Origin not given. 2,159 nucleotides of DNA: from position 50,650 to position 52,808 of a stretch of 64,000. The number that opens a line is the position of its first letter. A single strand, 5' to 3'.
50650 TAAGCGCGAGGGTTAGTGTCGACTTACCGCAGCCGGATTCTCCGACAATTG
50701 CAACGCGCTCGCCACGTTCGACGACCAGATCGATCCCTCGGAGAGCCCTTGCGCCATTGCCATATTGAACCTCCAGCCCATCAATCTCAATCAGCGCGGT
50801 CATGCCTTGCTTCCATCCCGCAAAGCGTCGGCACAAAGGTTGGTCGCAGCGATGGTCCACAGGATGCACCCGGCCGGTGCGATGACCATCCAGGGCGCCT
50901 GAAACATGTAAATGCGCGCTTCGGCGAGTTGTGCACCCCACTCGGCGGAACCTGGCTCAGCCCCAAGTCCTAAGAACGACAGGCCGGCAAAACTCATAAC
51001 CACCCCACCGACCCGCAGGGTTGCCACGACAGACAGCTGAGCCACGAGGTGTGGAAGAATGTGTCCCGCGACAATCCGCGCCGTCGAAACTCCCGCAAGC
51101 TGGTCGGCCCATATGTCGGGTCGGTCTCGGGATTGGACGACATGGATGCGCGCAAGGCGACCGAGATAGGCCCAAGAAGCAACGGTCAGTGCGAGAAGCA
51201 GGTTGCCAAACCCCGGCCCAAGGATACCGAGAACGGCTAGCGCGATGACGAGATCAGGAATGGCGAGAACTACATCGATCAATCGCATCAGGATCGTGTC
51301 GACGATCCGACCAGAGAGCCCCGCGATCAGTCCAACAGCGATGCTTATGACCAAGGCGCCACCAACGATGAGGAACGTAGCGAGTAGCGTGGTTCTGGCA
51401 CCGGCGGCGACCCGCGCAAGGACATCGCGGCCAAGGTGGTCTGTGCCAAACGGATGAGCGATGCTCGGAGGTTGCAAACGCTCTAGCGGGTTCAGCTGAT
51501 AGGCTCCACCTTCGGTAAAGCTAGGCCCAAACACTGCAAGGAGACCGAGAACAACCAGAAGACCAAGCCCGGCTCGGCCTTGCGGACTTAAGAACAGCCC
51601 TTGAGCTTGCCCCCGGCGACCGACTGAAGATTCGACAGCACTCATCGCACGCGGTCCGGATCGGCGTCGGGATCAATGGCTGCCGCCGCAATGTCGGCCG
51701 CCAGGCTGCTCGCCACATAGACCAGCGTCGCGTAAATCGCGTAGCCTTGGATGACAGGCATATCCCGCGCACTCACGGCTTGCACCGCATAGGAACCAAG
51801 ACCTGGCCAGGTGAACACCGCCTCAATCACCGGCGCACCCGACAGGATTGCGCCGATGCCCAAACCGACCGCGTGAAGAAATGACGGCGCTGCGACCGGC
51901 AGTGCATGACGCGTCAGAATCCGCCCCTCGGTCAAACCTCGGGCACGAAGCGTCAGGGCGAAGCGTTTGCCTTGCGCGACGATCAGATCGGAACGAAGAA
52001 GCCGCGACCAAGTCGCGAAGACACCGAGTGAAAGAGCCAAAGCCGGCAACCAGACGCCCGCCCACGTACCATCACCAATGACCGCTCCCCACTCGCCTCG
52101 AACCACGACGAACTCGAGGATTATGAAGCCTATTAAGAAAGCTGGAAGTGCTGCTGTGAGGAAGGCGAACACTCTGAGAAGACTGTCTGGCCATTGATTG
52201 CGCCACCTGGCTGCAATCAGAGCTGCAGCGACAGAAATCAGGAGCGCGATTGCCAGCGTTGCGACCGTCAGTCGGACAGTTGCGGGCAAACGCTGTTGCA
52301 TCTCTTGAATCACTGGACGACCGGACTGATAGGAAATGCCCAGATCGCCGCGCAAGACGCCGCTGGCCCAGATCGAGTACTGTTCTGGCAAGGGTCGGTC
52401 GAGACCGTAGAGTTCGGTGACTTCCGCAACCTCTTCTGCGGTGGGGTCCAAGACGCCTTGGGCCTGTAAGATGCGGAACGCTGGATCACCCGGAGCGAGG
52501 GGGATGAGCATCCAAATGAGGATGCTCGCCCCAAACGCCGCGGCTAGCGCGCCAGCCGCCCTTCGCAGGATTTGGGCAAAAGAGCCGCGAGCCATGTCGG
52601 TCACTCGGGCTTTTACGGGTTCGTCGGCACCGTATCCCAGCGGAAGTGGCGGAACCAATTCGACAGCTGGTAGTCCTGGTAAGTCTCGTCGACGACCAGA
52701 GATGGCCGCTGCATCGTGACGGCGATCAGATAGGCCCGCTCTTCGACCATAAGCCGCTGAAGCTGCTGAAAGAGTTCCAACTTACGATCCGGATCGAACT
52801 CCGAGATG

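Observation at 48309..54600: Cobalamin riboswitch driving a Nik/Dpp-type ABC importer that ends in a FhuF-like 2Fe-2S protein, all carried on a tRNA-Leu island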

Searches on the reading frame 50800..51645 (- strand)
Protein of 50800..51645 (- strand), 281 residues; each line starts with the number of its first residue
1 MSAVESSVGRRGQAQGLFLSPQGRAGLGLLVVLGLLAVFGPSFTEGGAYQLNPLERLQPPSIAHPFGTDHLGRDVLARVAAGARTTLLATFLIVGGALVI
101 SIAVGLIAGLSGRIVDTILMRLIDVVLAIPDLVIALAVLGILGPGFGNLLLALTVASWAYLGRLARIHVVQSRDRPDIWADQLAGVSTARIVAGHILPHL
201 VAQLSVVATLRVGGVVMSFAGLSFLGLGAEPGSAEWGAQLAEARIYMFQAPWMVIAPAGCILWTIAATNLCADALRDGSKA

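Call 4: search_protein_families(library=pfam, proteins=[window:50800-51645:-], max_evalue=0.01)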
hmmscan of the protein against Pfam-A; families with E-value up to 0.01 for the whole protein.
window:50800-51645:- (281 aa): 2 families
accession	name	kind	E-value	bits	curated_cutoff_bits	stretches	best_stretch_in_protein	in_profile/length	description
PF00528.27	BPD_transp_1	-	7.3e-20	71.9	26.4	1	102-273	2-176/184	Binding-protein-dependent transport system inner membrane component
PF12911.12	OppC_N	-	0.0024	18.2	23.9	1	25-60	18-53/53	N-terminal TM domain of oligopeptide transport permease C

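Call 5: search_protein_families(library=ncbifam, proteins=[window:50800-51645:-], max_evalue=0.01)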
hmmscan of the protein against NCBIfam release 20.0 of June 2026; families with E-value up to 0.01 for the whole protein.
window:50800-51645:- (281 aa): 16 families
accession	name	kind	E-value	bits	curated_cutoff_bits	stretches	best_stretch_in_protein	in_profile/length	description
NF045474.1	Opp2C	equivalog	1.5e-73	247.3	300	1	49-277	5-233/236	nickel transporter permease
NF045473.1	Opp1C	equivalog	1.2e-66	224.9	350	1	26-277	10-261/267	nickel/cobalt ABC transporter permease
TIGR02790.1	nickel_nikC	equivalog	4.7e-66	223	358.45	1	26-277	4-255/258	nickel ABC transporter permease subunit NikC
NF007738.0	PRK10417.1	equivalog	6.1e-61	206.4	335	1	26-277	14-265/277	nickel ABC transporter permease subunit NikC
NF045476.1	Opp4C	equivalog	5.9e-55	186.5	350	1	25-277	18-273/278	oligopeptide ABC transporter permease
NF047573.1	opine_perm_CntC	exception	3.4e-54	184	440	1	27-276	15-264/271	staphylopine uptake ABC transporter permease subunit CntC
NF011662.0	PRK15082.1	equivalog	1.8e-48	165.5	484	1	30-278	46-295/303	glutathione ABC transporter permease GsiD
NF007376.0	PRK09881.1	equivalog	8.7e-48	162.8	434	1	20-277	30-287/298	D,D-dipeptide ABC transporter permease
NF008160.0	PRK10913.1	equivalog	6.8e-45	153.8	483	1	57-278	72-293/300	dipeptide ABC transporter permease DppC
NF045475.1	Opp3C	equivalog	1.2e-38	133.1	450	1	65-278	109-322/328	oligopeptide ABC transporter permease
NF011935.0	PRK15406.1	equivalog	2.3e-33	116.3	433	1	29-278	45-296/302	oligopeptide ABC transporter permease OppC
NF011691.0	PRK15111.1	equivalog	6.9e-33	114.5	379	1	48-277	60-289/296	putrescine export ABC transporter permease SapC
NF043080.1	MMSYN1_0166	equivalog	6e-32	110.8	370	1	29-264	46-286/307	oligopeptide ABC transporter permease OppC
NF011596.0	PRK15021.1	subfamily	1.6e-19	70.2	439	1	58-277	115-333/341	microcin C ABC transporter permease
TIGR01097.1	PhnE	equivalog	6.5e-06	25.8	216.7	1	76-209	54-189/252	phosphonate ABC transporter, permease protein PhnE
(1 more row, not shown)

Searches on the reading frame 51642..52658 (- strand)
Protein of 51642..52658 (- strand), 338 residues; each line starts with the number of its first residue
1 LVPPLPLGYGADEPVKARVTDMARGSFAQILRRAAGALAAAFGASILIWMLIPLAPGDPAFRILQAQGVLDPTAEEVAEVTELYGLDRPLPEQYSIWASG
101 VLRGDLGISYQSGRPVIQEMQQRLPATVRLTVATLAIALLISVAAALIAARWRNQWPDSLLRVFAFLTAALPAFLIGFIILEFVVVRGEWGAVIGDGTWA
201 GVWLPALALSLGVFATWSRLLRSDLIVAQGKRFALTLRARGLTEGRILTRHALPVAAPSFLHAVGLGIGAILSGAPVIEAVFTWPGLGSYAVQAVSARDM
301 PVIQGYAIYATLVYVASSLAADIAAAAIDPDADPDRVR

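Call 4: search_protein_families(library=pfam, proteins=[window:51642-52658:-], max_evalue=0.01)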
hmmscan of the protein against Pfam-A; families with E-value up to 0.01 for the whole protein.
window:51642-52658:- (338 aa): 2 families
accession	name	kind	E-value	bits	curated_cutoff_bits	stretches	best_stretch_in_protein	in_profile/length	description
PF00528.27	BPD_transp_1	-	3.3e-29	102.4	26.4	1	143-331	2-181/184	Binding-protein-dependent transport system inner membrane component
PF19300.4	BPD_transp_1_N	-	1e-08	35.8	23.8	1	30-131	5-114/114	Binding-prot-dependent transport system membrane comp, N-term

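Call 5: search_protein_families(library=ncbifam, proteins=[window:51642-52658:-], max_evalue=0.01)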
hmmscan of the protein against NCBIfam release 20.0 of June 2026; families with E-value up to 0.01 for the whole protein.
window:51642-52658:- (338 aa): 17 families
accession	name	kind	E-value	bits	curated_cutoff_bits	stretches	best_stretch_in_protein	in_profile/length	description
NF045470.1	Opp2B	equivalog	8.5e-83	278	350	1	40-331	8-298/300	nickel ABC transporter permease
TIGR02789.1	nickel_nikB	equivalog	1.6e-77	261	447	1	30-331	5-305/314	nickel ABC transporter permease subunit NikB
NF007677.0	PRK10352.1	equivalog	5e-74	249.2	433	1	28-331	3-305/314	nickel ABC transporter permease subunit NikB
NF045469.1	Opp1B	equivalog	2.8e-73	247.1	380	1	30-331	5-305/307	nickel/cobalt ABC transporter permease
NF011661.0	PRK15081.1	equivalog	1.7e-56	191.9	463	1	29-330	4-301/306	glutathione ABC transporter permease GsiC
NF045472.1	Opp4B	equivalog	1.3e-48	165.9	450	1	29-330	4-316/319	oligopeptide ABC transporter permease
NF045471.1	Opp3B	equivalog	1.1e-42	146.6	480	1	48-330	23-300/308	oligopeptide ABC transporter permease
NF008161.0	PRK10914.1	equivalog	1.1e-37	130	590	2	175-330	181-333/339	dipeptide ABC transporter permease DppB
NF007008.0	PRK09471.1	equivalog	3.1e-34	118.8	388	1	29-331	4-303/306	oligopeptide ABC transporter permease OppB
NF011690.0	PRK15110.1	equivalog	2.2e-28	99.6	432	2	90-195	40-145/321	putrescine export ABC transporter permease SapB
NF011712.0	PRK15133.1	subfamily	5.1e-23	81.6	445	1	70-333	81-360/364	microcin C ABC transporter permease YejB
NF043081.1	MMSYN1_0165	equivalog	6.7e-18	64.8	350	1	110-330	161-382/388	oligopeptide ABC transporter permease OppB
NF045474.1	Opp2C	equivalog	2.9e-06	27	300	1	112-272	27-172/236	nickel transporter permease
NF045476.1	Opp4C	equivalog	9e-06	25.1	350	1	113-288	65-222/278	oligopeptide ABC transporter permease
NF045473.1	Opp1C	equivalog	0.0001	21.8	350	1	112-270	55-198/267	nickel/cobalt ABC transporter permease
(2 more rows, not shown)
